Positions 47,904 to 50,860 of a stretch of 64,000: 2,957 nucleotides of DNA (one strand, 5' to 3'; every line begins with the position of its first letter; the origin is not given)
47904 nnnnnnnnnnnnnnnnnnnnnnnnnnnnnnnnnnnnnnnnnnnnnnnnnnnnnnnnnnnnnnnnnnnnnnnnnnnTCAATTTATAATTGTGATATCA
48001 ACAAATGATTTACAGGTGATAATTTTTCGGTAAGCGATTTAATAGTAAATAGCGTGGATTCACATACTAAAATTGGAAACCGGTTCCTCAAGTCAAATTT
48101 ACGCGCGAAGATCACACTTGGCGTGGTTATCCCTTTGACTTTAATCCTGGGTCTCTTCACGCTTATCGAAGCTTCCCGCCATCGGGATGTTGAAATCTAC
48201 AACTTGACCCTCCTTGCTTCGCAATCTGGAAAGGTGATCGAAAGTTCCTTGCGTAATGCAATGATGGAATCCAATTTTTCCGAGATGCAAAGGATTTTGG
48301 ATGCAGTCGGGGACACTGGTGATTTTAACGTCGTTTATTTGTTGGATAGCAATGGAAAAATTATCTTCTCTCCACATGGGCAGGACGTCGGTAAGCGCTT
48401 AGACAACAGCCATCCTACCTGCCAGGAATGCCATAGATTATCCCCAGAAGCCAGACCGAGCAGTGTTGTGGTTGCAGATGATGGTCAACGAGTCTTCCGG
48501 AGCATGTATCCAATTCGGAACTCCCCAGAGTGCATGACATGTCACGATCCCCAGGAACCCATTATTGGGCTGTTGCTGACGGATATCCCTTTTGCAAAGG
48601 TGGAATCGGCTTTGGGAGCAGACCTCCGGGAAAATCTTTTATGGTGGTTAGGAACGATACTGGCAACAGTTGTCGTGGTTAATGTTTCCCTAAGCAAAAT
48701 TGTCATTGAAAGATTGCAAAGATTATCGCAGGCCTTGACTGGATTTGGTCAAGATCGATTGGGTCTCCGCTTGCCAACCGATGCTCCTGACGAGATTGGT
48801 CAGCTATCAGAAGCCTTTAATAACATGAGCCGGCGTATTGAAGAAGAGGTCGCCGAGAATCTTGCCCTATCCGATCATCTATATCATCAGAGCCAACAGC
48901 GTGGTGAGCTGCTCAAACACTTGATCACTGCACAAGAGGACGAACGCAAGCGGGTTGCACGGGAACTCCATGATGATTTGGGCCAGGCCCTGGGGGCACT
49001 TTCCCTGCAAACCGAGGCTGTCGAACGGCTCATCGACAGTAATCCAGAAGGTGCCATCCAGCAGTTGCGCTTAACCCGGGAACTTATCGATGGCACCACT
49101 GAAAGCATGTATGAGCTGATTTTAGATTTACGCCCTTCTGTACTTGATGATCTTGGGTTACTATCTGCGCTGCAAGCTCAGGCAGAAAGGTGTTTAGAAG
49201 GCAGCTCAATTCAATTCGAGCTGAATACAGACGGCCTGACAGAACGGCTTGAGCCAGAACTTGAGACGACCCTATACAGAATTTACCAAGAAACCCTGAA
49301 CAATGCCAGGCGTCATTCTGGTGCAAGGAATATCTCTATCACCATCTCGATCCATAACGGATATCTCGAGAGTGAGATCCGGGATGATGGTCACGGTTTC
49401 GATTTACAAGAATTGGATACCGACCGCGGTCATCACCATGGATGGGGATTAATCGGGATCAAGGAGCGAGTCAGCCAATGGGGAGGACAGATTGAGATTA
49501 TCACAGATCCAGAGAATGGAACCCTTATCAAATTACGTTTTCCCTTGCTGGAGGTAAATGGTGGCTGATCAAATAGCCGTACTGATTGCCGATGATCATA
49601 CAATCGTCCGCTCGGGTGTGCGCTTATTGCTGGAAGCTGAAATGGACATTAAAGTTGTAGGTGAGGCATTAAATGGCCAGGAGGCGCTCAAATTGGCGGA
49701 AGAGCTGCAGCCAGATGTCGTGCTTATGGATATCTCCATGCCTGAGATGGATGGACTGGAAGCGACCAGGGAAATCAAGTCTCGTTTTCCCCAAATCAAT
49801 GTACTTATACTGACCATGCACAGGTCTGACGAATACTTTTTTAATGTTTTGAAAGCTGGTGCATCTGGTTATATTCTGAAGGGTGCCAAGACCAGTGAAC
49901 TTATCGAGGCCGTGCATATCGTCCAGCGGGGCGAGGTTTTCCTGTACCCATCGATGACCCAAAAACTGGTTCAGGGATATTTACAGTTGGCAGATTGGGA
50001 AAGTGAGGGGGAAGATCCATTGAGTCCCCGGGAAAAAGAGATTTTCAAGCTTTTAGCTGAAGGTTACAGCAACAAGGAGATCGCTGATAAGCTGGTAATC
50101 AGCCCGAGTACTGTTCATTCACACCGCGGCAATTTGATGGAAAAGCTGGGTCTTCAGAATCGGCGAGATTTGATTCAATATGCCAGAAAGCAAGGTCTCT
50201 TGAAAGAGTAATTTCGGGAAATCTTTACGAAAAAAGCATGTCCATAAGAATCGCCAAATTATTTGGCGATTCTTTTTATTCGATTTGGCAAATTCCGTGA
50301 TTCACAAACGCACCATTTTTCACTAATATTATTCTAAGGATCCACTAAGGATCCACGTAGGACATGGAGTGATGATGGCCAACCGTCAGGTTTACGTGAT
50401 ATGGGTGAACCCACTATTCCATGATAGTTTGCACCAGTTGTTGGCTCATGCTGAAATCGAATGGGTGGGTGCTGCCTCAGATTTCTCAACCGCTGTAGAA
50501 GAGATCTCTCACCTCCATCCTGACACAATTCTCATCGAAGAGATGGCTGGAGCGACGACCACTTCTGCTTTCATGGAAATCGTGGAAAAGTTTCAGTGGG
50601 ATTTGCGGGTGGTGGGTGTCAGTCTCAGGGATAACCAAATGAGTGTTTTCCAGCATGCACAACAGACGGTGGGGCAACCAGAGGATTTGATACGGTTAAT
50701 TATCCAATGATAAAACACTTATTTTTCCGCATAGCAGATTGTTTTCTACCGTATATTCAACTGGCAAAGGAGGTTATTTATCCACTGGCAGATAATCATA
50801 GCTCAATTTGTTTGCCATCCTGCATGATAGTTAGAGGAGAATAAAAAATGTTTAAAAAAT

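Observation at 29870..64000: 34-kb contiguous cytochrome island: ccm machinery, two quinol:cytochrome c oxidoreductases, two dedicated two-component systems and 60 CXXCH motifs, but no terminal oxidase or reductase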

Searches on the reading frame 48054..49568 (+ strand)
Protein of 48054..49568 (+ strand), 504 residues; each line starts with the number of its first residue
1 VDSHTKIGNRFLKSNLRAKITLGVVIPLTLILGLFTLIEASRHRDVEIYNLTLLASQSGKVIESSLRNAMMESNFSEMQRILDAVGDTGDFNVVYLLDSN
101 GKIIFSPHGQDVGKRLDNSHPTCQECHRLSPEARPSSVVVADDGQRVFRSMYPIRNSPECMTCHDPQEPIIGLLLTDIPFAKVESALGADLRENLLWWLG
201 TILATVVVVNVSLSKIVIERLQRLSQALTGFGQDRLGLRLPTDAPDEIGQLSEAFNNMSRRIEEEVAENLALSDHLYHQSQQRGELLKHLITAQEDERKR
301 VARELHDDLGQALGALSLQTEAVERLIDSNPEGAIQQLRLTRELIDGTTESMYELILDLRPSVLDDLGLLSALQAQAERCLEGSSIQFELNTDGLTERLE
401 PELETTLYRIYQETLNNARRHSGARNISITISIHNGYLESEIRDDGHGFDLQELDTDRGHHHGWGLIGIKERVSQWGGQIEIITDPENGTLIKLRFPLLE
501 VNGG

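Call 5: search_protein_families(library=pfam, proteins=[window:48054-49568:+])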
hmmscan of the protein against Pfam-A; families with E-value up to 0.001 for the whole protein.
window:48054-49568:+ (504 aa): 6 families
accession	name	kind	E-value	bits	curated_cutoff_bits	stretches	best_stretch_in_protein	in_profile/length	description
PF07730.19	HisKA_3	-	2.3e-16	60.5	24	1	297-364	1-68/68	Histidine kinase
PF02518.31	HATPase_c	-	7.7e-14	52.5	26.4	1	404-498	3-109/111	Histidine kinase-, DNA gyrase B-, and HSP90-like ATPase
PF00672.30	HAMP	-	3e-08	34.3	25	1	215-264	4-53/53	HAMP domain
PF13581.12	HATPase_c_2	-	0.00027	21.4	27.4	0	410-471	35-107/127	Histidine kinase-like ATPase domain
PF17203.10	sCache_3_2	-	0.00044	20.8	28.4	0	73-156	35-113/140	Single cache domain 3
PF21563.3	Mcp40H-20_sensor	-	0.00051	20.7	27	0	62-175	3-106/112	Methyl-accepting chemotaxis sensory transducer, class 40H, sensor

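Call 22: search_protein_families(library=ncbifam, proteins=[window:48054-49568:+], max_evalue=0.01)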
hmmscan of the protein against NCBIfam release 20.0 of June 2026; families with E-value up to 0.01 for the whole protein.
window:48054-49568:+ (504 aa): 28 families (the best 25 are shown)
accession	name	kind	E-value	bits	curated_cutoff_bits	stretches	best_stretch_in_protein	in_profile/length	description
NF052443.1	SensHisKinMctS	equivalog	8.6e-43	146.3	700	1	284-497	237-447/457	two-component system sensor histidine kinase MctS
NF008649.0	PRK11644.1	equivalog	7.6e-39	133.8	408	1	272-499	278-497/499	signal transduction histidine-protein kinase/phosphatase UhpB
NF008184.0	PRK10935.1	equivalog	1.5e-28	99.8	553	2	296-498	362-559/565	nitrate/nitrite two-component system sensor histidine kinase NarQ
NF052531.1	Strep_LiaS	equivalog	4.2e-27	95.3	450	1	291-499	126-328/328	envelope stress sensor histidine kinase LiaS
NF007896.0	PRK10600.1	equivalog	1.5e-18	66.8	578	1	269-496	372-583/598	nitrate/nitrite two-component system sensor histidine kinase NarX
NF047786.1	his_kin_MadS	equivalog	9.4e-18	64.5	500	1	259-497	194-434/434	MadS family sensor histidine kinase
NF047322.1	HK_morpho_MacS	equivalog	8.5e-12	44.9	300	1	291-497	176-367/367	MacS family sensor histidine kinase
NF041210.1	his_kin_PieS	equivalog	7.4e-09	35.1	850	1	201-268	172-242/474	two component system sensor histidine kinase PieS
NF033092.0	HK_WalK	equivalog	5.5e-08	31.8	725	1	61-267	50-251/594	cell wall metabolism sensor histidine kinase WalK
NF038263.1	prot_phos_SiaA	equivalog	2.2e-07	29.8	700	1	191-268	308-385/658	biofilm regulation protein phosphatase SiaA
NF007688.0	PRK10364.1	equivalog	3.5e-07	29.3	479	0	23-149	21-145/460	two-component system sensor histidine kinase ZraS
NF008298.1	PRK11086.1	subfamily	6.3e-07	28.2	520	1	405-497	426-524/529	DcuS/MalK family sensor histidine kinase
NF058645.1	MCPCtpMPsAe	equivalog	1.5e-06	27.3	900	1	182-362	191-374/558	methyl-accepting chemotaxis protein CtpM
NF008312.0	PRK11100.1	equivalog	2.9e-06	26.4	356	1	89-264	91-252/477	two-component system sensor histidine kinase CreC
TIGR01386.1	cztS_silS_copS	subfamily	1e-05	24.7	292.55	1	184-278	155-250/457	heavy metal sensor histidine kinase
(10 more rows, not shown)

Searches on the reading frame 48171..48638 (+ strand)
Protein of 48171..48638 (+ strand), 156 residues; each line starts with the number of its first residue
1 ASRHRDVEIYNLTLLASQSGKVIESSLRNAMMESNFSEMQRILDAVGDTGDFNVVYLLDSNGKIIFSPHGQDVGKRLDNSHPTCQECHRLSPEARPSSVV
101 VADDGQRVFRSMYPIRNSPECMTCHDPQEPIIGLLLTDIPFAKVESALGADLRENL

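Call 92: search_solved_structures(query=window:48171-48638:+, max_evalue=5)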
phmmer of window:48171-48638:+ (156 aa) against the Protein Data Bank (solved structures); distinct sequences matched with E-value up to 5: 10.
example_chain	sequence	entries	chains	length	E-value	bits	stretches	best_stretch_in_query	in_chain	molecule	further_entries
3b42_A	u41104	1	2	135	0.016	18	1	27-137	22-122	Methyl-accepting chemotaxis protein, putative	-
6hjm_A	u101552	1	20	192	0.46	13.3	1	26-71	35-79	MglB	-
3b47_A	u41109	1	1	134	0.64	12.8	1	65-136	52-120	Methyl-accepting chemotaxis protein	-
6h5b_B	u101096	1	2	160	0.74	12.6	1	30-71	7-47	MglB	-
6izw_B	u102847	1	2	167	0.83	12.5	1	30-71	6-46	Gliding motility protein MglB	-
4qo5_A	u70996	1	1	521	0.83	12.5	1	75-127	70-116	Hypothetical multiheme protein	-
1a6d_A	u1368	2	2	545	0.85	12.4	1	33-90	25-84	THERMOSOME (ALPHA SUBUNIT)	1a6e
1fs9_A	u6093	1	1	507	2.1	11.2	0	61-93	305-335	CYTOCHROME C NITRITE REDUCTASE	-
3bng_A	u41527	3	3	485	3.2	10.6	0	61-93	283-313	Cytochrome c-552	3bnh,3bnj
1fs7_A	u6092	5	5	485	3.3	10.5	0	61-93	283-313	CYTOCHROME C NITRITE REDUCTASE | Cytochrome c-552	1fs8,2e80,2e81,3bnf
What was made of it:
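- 48054..50211 (+): Two-component system 2: HAMP/HisKA_3 kinase whose extracytoplasmic sensor carries two CXXCH (48054-49568), plus a LuxR/GerE regulator (49558-50211). A terminator-like hairpin lies at 50246-50274. Best PDB sequence hit of the sensor is the Geobacter haem-c sensor domain 3b42, E 0.016 (call 92).
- Closest known: Haem-c PAS-like sensor domains of Geobacter chemoreceptors GSU0582/GSU0935. Same: The best PDB sequence hits are 3b42 and 3b47 (call 92).
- The haem-c sensor domain best matches Geobacter GSU0935 (call 92).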

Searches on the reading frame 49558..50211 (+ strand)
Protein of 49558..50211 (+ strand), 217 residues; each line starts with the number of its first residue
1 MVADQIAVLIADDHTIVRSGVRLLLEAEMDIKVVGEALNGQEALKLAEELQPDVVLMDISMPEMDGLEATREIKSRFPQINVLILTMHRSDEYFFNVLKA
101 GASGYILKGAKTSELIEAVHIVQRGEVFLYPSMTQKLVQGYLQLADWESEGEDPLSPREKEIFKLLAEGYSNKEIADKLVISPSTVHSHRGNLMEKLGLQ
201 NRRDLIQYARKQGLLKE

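Call 5: search_protein_families(library=pfam, proteins=[window:49558-50211:+])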
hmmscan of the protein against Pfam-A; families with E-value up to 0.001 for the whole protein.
window:49558-50211:+ (217 aa): 7 families
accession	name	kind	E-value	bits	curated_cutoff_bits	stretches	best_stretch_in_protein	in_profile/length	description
PF00072.30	Response_reg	-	4.7e-32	110.9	30.2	1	8-119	1-110/111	Response regulator receiver domain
PF00196.25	GerE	-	1e-22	80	23.5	1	153-209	1-57/57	Bacterial regulatory proteins, luxR family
PF08281.18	Sigma70_r4_2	-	9.1e-08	32.1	25.7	1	155-190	11-47/54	Sigma-70, region 4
PF13936.12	HTH_38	-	1.2e-05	25.4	27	1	161-187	12-38/44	Helix-turn-helix domain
PF13384.12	HTH_23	-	7.1e-05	22.9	24.6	1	161-187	9-35/50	Homeodomain-like domain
PF02796.21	HTH_7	-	0.00058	20.4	23.8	0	160-186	12-38/45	Helix-turn-helix domain of resolvase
PF13412.12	HTH_24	-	0.00068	19.6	21.9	0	162-196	8-44/48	Winged helix-turn-helix DNA-binding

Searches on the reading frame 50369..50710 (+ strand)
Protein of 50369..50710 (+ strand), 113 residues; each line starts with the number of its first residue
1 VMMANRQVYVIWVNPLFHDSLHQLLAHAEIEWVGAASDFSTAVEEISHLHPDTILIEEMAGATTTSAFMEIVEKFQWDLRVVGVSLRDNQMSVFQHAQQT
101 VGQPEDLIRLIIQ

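Call 5: search_protein_families(library=pfam, proteins=[window:50369-50710:+])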
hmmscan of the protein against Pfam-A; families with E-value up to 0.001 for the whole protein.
window:50369-50710:+ (113 aa): 0 families

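Call 76: search_protein_families(library=pfam, proteins=[window:50369-50710:+], max_evalue=5)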
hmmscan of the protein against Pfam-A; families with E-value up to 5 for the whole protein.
window:50369-50710:+ (113 aa): 1 family
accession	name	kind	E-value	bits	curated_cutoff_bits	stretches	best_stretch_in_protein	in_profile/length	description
PF00072.30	Response_reg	-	0.0064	17.1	30.2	1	14-94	7-86/111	Response regulator receiver domain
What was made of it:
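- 50369..50710 (+): 113-aa ORF, possibly a degenerate receiver domain. Response_reg E 0.0064, 17 bits, below the cut-off (call 76).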
